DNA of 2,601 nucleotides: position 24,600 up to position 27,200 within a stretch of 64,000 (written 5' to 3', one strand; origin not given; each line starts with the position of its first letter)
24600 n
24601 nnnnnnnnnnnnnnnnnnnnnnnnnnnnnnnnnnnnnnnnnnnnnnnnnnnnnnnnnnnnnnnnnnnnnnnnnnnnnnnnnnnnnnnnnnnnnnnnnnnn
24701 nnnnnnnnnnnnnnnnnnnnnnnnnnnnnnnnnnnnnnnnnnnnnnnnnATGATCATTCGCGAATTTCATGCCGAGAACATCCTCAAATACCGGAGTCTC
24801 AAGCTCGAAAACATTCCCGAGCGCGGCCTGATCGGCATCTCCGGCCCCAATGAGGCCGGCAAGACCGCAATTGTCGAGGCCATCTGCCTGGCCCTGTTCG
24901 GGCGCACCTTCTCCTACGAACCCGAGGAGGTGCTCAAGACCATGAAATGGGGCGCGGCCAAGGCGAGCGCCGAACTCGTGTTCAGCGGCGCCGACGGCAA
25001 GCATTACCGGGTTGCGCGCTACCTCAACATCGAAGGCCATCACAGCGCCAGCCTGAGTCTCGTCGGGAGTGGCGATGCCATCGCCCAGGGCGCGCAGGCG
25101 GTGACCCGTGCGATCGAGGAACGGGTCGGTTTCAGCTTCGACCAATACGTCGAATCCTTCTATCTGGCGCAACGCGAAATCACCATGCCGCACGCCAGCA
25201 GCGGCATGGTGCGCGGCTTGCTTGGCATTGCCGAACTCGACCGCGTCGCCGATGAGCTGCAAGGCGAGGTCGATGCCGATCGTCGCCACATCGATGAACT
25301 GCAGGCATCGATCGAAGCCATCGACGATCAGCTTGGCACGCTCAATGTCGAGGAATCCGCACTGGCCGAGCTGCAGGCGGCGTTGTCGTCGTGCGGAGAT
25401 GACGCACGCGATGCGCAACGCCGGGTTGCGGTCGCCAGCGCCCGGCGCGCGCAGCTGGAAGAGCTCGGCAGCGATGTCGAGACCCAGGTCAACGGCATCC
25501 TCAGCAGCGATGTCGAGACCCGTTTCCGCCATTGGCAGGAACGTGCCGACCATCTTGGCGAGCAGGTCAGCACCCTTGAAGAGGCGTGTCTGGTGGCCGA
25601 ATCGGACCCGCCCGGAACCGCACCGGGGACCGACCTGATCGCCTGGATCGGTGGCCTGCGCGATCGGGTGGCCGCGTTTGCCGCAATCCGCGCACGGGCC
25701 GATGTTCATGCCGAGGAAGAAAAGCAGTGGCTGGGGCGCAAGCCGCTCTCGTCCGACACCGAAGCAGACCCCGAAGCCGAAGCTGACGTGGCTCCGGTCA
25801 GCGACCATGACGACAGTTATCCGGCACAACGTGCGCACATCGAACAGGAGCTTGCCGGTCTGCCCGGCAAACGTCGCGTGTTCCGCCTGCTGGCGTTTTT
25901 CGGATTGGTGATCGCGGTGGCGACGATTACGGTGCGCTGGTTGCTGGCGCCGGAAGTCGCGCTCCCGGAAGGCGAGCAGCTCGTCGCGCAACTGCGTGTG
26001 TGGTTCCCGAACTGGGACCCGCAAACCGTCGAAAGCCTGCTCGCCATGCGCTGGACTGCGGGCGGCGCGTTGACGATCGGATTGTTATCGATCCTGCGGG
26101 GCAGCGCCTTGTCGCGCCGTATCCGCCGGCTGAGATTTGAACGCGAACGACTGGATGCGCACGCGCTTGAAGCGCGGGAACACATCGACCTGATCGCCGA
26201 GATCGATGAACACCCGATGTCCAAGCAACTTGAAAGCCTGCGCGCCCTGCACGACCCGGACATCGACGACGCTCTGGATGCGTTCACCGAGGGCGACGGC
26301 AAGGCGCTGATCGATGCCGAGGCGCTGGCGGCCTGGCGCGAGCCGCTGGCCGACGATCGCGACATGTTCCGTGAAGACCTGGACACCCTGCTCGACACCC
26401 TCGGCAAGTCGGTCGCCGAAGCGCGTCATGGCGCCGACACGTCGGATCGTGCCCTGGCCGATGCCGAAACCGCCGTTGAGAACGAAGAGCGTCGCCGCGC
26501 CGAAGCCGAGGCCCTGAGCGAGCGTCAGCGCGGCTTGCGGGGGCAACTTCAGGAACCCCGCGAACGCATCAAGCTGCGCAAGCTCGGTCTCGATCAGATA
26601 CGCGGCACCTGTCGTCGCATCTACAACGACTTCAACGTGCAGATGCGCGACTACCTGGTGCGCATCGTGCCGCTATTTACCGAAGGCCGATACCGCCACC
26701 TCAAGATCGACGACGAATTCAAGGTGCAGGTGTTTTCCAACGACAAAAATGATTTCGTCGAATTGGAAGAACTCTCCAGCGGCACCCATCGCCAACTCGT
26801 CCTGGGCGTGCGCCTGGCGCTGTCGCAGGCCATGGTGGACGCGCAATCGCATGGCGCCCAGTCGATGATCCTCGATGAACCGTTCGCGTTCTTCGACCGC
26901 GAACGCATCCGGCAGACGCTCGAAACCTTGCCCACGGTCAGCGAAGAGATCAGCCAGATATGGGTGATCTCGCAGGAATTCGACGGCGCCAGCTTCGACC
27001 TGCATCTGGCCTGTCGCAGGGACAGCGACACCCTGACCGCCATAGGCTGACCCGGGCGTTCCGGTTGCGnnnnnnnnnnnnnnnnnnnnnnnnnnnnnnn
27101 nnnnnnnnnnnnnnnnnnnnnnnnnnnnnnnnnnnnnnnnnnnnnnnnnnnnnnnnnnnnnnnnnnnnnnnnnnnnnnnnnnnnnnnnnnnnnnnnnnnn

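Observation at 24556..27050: Membrane-anchored SMC/SbcC-like ABC ATPase with a translationally coupled 65-aa acidic partner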

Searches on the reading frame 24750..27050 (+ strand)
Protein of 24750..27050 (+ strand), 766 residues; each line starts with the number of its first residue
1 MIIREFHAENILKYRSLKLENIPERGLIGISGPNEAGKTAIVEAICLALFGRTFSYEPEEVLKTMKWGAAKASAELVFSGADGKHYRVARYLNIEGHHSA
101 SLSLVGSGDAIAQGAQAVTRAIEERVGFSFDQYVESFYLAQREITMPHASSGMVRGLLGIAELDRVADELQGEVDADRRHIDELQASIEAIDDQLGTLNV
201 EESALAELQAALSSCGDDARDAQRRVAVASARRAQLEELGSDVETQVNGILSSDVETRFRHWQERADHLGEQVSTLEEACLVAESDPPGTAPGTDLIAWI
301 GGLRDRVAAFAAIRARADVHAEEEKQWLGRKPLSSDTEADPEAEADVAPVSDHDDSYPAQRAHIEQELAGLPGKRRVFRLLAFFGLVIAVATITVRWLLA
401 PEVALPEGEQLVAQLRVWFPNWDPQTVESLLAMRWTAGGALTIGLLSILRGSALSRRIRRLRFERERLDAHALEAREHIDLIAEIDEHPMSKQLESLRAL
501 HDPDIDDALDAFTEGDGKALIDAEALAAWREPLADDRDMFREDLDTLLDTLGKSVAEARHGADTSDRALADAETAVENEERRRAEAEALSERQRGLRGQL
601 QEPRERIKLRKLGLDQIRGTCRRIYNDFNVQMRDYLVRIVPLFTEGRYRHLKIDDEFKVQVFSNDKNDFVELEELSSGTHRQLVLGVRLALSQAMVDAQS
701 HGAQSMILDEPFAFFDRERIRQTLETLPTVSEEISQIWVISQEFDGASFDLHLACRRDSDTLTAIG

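Call 3: search_protein_families(library=pfam, proteins=[window:24750-27050:+], max_evalue=0.01)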
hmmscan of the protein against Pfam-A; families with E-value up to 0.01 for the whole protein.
window:24750-27050:+ (766 aa): 4 families
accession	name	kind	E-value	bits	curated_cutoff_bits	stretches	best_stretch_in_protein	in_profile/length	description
PF13476.12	AAA_23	-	5.2e-13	50.5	27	1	8-214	4-195/201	AAA domain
PF13558.12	SbcC_Walker_B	-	0.00015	22.3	27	1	657-727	12-88/90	SbcC/RAD50-like, Walker B motif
PF02463.25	SMC_N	-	0.00031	20.7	40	1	8-741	7-196/220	RecF/RecN/SMC N terminal domain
PF13514.12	AAA_27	-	0.00052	20.1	22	1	15-51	17-52/206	AAA domain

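Call 4: search_protein_families(library=ncbifam, proteins=[window:24750-27050:+], max_evalue=0.01)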
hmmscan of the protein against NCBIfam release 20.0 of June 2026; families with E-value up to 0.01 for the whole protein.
window:24750-27050:+ (766 aa): 17 families
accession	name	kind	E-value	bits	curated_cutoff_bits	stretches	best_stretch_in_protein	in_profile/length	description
NF002244.0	PRK01156.1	equivalog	5.6e-21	74.4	847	2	1-249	1-243/895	DNA double-strand break repair ATPase Rad50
NF003034.1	PRK03918.1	equivalog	1.5e-17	62.9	700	2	24-278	22-280/878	DNA double-strand break repair ATPase Rad50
NF002572.0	PRK02224.1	equivalog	6.9e-17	61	1087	2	3-278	3-286/888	DNA double-strand break repair ATPase Rad50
NF041034.1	Rad50_Sulf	equivalog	9.2e-15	53.6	1000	2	1-129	1-120/872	DNA double-strand break repair ATPase Rad50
NF041035.1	Rad50_Halo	equivalog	1e-10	40.7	1000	1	24-278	22-293/883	DNA double-strand break repair ATPase Rad50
TIGR00611.2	recf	equivalog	2.5e-10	40.1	172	1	12-87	7-81/339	DNA replication/repair protein RecF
TIGR00618.1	sbcc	subfamily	2.9e-10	38.7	478.5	1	26-141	28-152/1043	exonuclease subunit SbcC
NF045487.1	ASRP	equivalog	8.5e-09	34.6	300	1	164-278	316-429/593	archaea-specific SMC-related protein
TIGR02169.1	SMC_prok_A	equivalog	1.3e-07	29.8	729.4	1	161-280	699-815/1165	chromosome segregation protein SMC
NF041751.2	sbcc_Staph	equivalog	1.2e-05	23.5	920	0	19-53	21-55/1007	exonuclease subunit SbcC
TIGR03185.1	DNA_S_dndD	equivalog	1.5e-05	23.7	245.85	1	1-53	1-56/650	DNA sulfur modification protein DndD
NF007600.2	PRK10246.1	equivalog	8.5e-05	20.7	750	1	24-53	29-58/1047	exonuclease subunit SbcC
TIGR02168.1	SMC_prok_B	equivalog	0.00017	19.4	567.35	1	162-278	243-358/1181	chromosome segregation protein SMC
NF010068.0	PRK13548.1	equivalog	0.00032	19.9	261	0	673-740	136-199/261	heme ABC transporter ATP-binding protein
NF010680.0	PRK14079.1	equivalog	0.00064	18.8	386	1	12-55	9-53/349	recombination protein F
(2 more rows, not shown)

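Call 5: search_protein_families(library=padloc, proteins=[window:24750-27050:+], max_evalue=0.01)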
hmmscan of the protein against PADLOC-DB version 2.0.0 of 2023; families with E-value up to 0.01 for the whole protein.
window:24750-27050:+ (766 aa): 36 families (the best 25 are shown)
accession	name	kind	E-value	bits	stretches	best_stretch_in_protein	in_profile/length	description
PDLC04135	mad3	-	1.1e-14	52.8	2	579-742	177-322/374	mads_3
PDLC03859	LmuB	-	1.2e-14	52.5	1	12-714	14-551/611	-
PDLC02668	DndD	-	1.7e-08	31.9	1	1-53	1-58/659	DndD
PDLC00262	LmuB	-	1.1e-07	29.1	1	568-711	387-523/588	AAA ATPase domain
PDLC04140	mad8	-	1.5e-07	29.2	1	21-138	23-101/314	mads_8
PDLC02714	PbeC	-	1.3e-06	25.6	0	161-261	428-521/651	PbeC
PDLC00259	LmuB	-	1.7e-06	25.2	1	582-712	401-524/588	AAA ATPase domain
PDLC02740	PbeC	-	1.7e-06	25.2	1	1-53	1-56/648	PbeC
PDLC02747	PbeC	-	4.9e-06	23.7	0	553-734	449-622/632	PbeC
PDLC02756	PbeC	-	9e-06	22.9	1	3-53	3-59/643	PbeC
PDLC02663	DndD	-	1.1e-05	22.5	1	10-54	18-62/675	DndD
PDLC03863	LmuB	-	1.1e-05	22.4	1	25-98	24-85/610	-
PDLC02726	PbeC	-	3.1e-05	20.6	0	563-737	434-597/637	PbeC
PDLC02728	PbeC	-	4.2e-05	20.3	0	651-734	544-625/671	PbeC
PDLC02667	DndD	-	7.3e-05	19.7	1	23-53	30-60/657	DndD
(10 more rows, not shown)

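Call 6: find_homologous_proteins(query=window:24750-27047:+, max_evalue=0.001)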
Query window:24750-27047:+ (766 aa): 299 proteins with E <= 0.001 among 8000 candidates; the best 120 are listed.
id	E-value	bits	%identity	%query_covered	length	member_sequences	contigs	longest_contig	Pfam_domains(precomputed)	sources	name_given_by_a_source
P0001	0.0e+0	1427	86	100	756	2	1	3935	PF13476.13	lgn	-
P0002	0.0e+0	1342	100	81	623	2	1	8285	-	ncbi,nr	ncbi:MAG: hypothetical protein KDI42_00715, partial [Gammaproteobacteria bacterium]|nr:hypothetical 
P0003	0.0e+0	1331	80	100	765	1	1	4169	PF13476.13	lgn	-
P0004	0.0e+0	1310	79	100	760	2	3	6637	PF13476.13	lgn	-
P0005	5.6e-226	771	50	100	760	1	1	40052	PF13476.13,PF02463.26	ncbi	-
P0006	5.1e-149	516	40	99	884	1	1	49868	PF13476.13,PF24698.2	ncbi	-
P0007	5.3e-141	490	40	99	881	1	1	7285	PF13476.13,PF24698.2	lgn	-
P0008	1.4e-132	462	37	100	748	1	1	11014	PF13476.13,PF13558.13,PF02463.26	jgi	jgi:DNA repair exonuclease SbcCD ATPase subunit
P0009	8.7e-121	423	34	99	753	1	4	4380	PF13476.13,PF02463.26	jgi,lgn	jgi:exonuclease SbcC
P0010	1.6e-115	405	33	100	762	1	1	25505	PF13476.13,PF02463.26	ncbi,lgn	-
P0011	1.6e-113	399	33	100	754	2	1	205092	PF13476.13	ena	-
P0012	3.4e-113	398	33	100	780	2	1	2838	PF13476.13,PF02463.26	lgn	-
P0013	4.0e-113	398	33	99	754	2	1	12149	PF13476.13,PF02463.26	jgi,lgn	jgi:DNA repair exonuclease SbcCD ATPase subunit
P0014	3.6e-112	394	52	24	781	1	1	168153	PF13476.13,PF02463.26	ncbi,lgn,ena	-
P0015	1.9e-111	392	33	100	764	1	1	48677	PF13476.13,PF02463.26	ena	-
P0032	1.7e-106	376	32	100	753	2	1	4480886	PF13476.13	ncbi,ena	-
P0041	8.1e-104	367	34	50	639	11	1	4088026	PF13476.13,PF02463.26,PF13304.13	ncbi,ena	-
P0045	1.2e-103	366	30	100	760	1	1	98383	PF13476.13,PF02463.26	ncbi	-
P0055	2.2e-100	355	34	50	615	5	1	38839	PF13476.13,PF02463.26,PF13304.13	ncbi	-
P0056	3.6e-100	355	36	46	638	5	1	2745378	PF13476.13,PF02463.26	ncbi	-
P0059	3.0e-99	352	34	45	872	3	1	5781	PF13476.13,PF02463.26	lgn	-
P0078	1.9e-97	346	32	53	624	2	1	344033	PF13476.13,PF02463.26,PF13304.13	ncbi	-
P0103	4.6e-96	341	32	53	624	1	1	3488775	PF13476.13,PF02463.26,PF13304.13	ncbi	-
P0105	4.8e-96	341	32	100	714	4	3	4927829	PF13476.13,PF02463.26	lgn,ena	-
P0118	2.5e-95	339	34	50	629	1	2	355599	PF13476.13,PF02463.26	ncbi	-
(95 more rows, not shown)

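Call 7: search_solved_structures(query=window:24750-27047:+, max_evalue=0.01)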
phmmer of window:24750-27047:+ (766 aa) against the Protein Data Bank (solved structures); distinct sequences matched with E-value up to 0.01: 13.
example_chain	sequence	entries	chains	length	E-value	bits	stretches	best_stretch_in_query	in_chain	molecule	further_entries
5f3w_B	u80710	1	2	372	1.4e-15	60.1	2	1-174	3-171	DNA double-strand break repair Rad50 ATPase,DNA double-strand break repair Rad50 ATPase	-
3aux_A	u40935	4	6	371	1.4e-15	60.1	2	1-184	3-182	DNA double-strand break repair rad50 ATPase | DNA double-strand break repair Rad50 ATPase,DNA double-strand break repair Rad50 ATPase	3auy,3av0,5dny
3qf7_A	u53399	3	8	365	3.4e-10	42.3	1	19-145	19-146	Rad50 | Probable DNA double-strand break repair Rad50 ATPase,Probable DNA double-strand break repa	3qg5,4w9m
3tho_A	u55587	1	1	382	1.3e-09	40.4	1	17-145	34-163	Probable DNA double-strand break repair Rad50 ATPase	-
3qkt_A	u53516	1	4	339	1.3e-07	33.7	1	638-744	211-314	DNA double-strand break repair rad50 ATPase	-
3qku_A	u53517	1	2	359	1.9e-07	33.2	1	638-744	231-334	DNA double-strand break repair rad50 ATPase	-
4nck_A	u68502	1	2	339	2.6e-07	32.8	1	638-744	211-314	DNA double-strand break repair Rad50 ATPase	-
4nci_A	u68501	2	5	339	4.1e-07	32.1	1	638-744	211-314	DNA double-strand break repair Rad50 ATPase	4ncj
4nch_A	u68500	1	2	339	7.6e-07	31.2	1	638-744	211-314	DNA double-strand break repair Rad50 ATPase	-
1f2t_B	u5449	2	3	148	0.00017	23.5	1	638-744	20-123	RAD50 ABC-ATPASE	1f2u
1ii8_B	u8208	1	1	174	0.00026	22.9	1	638-744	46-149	Rad50 ABC-ATPase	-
3qkr_B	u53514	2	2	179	0.00026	22.9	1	638-744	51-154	DNA double-strand break repair rad50 ATPase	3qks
1us8_B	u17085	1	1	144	0.00076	21.3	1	638-744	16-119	DNA DOUBLE-STRAND BREAK REPAIR RAD50 ATPASE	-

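Call 10: find_encoding_contigs(protein=P0005, flank=6000, max_places=2)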
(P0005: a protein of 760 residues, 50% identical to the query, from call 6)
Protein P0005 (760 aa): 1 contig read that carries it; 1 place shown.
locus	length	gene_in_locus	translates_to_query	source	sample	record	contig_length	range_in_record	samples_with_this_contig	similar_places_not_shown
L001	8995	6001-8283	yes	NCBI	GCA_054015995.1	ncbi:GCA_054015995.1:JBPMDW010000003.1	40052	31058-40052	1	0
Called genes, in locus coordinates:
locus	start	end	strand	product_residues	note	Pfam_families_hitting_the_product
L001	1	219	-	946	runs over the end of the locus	PF00133:tRNA-synt_1, PF09334:tRNA-synt_1g, PF13603:tRNA-synt_1_2 (weak), PF01406:tRNA-synt_1e, PF01921:tRNA-synt_1f (weak), PF08264:Anticodon_1, PF06827:zf-FPG_IleRS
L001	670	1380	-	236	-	PF00581:Rhodanese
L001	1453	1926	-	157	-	-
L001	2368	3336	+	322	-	PF00348:polyprenyl_synt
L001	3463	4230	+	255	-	PF00149:Metallophos, PF12850:Metallophos_2 (weak)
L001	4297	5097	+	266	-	PF13369:Transglut_core2, PF13371:TPR_9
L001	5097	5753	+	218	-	-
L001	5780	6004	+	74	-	-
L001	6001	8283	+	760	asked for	PF02463:SMC_N, PF13476:AAA_23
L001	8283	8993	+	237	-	?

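Call 11: find_encoding_contigs(protein=P0032, flank=6000, max_places=2)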
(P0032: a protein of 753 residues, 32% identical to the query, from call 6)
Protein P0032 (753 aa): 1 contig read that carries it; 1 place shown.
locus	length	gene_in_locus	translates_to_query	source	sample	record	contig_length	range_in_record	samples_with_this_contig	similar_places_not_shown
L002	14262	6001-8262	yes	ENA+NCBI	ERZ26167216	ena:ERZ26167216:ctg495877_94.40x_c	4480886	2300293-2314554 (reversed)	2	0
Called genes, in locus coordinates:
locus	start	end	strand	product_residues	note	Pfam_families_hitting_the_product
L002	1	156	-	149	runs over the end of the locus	PF06240:COXG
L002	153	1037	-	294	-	PF00941:FAD_binding_5, PF03450:CO_deh_flav_C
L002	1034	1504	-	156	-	PF00111:Fer2 (weak), PF13085:Fer2_3 (faint), PF01799:Fer2_2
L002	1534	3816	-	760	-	PF01315:Ald_Xan_dh_C, PF02738:MoCoBD_1, PF20256:MoCoBD_2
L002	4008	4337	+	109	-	-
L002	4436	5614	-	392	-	PF04909:Amidohydro_2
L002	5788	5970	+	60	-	-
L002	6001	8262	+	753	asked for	PF13476:AAA_23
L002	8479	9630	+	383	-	PF02771:Acyl-CoA_dh_N, PF02770:Acyl-CoA_dh_M, PF00441:Acyl-CoA_dh_1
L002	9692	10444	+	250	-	PF00106:adh_short, PF08659:KR, PF13561:adh_short_C2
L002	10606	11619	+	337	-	PF00296:Bac_luciferase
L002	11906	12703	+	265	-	PF01177:Asp_Glu_race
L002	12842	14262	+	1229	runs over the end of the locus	PF07517:SecA_DEAD, PF01043:SecA_PP_bind, PF21090:P-loop_SecA, PF07516:SecA_SW, PF02810:SEC-C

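Call 12: find_encoding_contigs(protein=P0041, flank=6000, max_places=2)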
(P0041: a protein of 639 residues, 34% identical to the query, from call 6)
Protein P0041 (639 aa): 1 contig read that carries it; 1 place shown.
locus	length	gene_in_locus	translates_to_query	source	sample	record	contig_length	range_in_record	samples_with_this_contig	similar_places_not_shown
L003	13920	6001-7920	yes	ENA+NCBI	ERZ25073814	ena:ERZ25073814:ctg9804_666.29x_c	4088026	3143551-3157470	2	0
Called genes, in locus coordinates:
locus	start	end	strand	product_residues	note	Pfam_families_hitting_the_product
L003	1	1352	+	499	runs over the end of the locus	PF01336:tRNA_anti-codon, PF00152:tRNA-synt_2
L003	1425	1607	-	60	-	-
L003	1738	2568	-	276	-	PF08668:HDOD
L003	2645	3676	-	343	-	PF01571:GCV_T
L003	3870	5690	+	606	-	PF23161:HTH_RNase_II, PF00773:RNB, PF18614:RNase_II_C_S1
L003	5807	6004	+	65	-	-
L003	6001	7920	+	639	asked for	PF02463:SMC_N (faint), PF13476:AAA_23, PF13304:AAA_21 (faint)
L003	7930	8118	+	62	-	-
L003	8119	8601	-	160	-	PF04073:tRNA_edit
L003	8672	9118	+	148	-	PF11071:Nuc_deoxyri_tr3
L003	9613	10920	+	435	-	-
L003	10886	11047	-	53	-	-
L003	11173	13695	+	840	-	PF00270:DEAD, PF00271:Helicase_C, PF24473:CON_HrpB (weak), PF08482:HrpB_C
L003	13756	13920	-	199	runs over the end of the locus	PF12804:NTP_transf_3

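Call 25: find_related_loci(query=A1, collection=genome_contigs, flank=8000)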
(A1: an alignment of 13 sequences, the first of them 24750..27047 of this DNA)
Query A1 (766 aa) in genome_contigs; peptide patterns used: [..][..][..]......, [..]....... (x = any residue, [..] = any of these).
599 stretches matched a pattern (row limit reached: there are more); 515 encode a relative of the query (tblastn E <= 1e-3); the best 80 are kept; 80 distinct loci.
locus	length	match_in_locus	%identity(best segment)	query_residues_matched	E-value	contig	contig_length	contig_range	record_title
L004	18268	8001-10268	79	1-764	0e+0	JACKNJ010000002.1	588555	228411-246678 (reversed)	MAG: Gammaproteobacteria bacterium isolate HK-STAS-PROT-141 HK-STAS-PROT-141_2, whole genome shotgun sequence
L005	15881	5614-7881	42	1-762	2e-174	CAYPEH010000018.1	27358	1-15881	MAG TPA_asm: uncultured Chromatiales bacterium isolate binchicken_co172_106 genome assembly, contig: NODE_1224_length_27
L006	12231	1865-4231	38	1-763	2e-135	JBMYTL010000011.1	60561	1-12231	MAG: Gammaproteobacteria bacterium isolate ME_XS_2211_2_bin_61 ME_XS_2211_2_bin_61_11, whole genome shotgun sequence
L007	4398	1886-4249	38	1-766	1e-133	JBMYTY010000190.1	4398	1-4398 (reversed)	MAG: Gammaproteobacteria bacterium isolate ME_XS_2211_2_bin_40 ME_XS_2211_2_bin_40_222, whole genome shotgun sequence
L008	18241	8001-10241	33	1-762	4e-127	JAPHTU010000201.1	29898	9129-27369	MAG: Gammaproteobacteria bacterium isolate N2M-Bin_5 c_000000707155, whole genome shotgun sequence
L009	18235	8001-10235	33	1-763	6e-123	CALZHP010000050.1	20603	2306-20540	MAG: uncultured Desulfobulbaceae bacterium isolate FO_M_Desulfobacterota_09 genome assembly, contig: NODE_1416_length_20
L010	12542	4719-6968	35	1-766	1e-121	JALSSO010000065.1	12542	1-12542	MAG: Gammaproteobacteria bacterium isolate 356-308_metabat2_scaf2bin.058 356-308_scaffold_238_c2, whole genome shotgun s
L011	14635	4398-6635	33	1-762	1e-120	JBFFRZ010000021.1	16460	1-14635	MAG: Gammaproteobacteria bacterium isolate Mix_mud21.2022.07.24 k141_551570_length_16460_cov_13.0000, whole genome shotg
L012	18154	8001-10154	33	1-766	7e-120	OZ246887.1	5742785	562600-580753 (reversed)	MAG: Candidatus Binatia bacterium isolate b8ec8574-1247-4dd4-b016-8701380be1a0 genome assembly, chromosome: 1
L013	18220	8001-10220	32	1-755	2e-119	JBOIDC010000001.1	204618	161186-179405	MAG: Gammaproteobacteria bacterium isolate SD8036_metabat2.bin.3 NODE_15_length_204618_cov_1.898978, whole genome shotgu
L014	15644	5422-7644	31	1-764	2e-119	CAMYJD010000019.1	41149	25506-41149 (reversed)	MAG: uncultured Gammaproteobacteria bacterium isolate ES_Gamma_035 genome assembly, contig: scaffold_498, whole genome s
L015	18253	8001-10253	33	1-766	4e-119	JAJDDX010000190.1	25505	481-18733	MAG: Phycisphaerae bacterium isolate OFTM243 OFTM243_189, whole genome shotgun sequence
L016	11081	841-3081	33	1-762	1e-118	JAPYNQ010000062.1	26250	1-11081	MAG: Gammaproteobacteria bacterium isolate r_call15 Seq62, whole genome shotgun sequence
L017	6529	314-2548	33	1-766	7e-118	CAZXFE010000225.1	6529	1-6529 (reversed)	MAG TPA_asm: uncultured Enterobacteriaceae bacterium isolate binchicken_co375_177 genome assembly, contig: NODE_5611_len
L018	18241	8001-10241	31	1-766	3e-117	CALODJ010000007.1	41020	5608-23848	MAG: uncultured Gammaproteobacteria bacterium isolate HOU_bin.0136 genome assembly, contig: contig_46691, whole genome s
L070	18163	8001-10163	25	1-764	4e-73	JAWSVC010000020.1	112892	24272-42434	MAG: Gammaproteobacteria bacterium isolate PJM12_PHB_gam2 A6P3HBJ1_contig_73, whole genome shotgun sequence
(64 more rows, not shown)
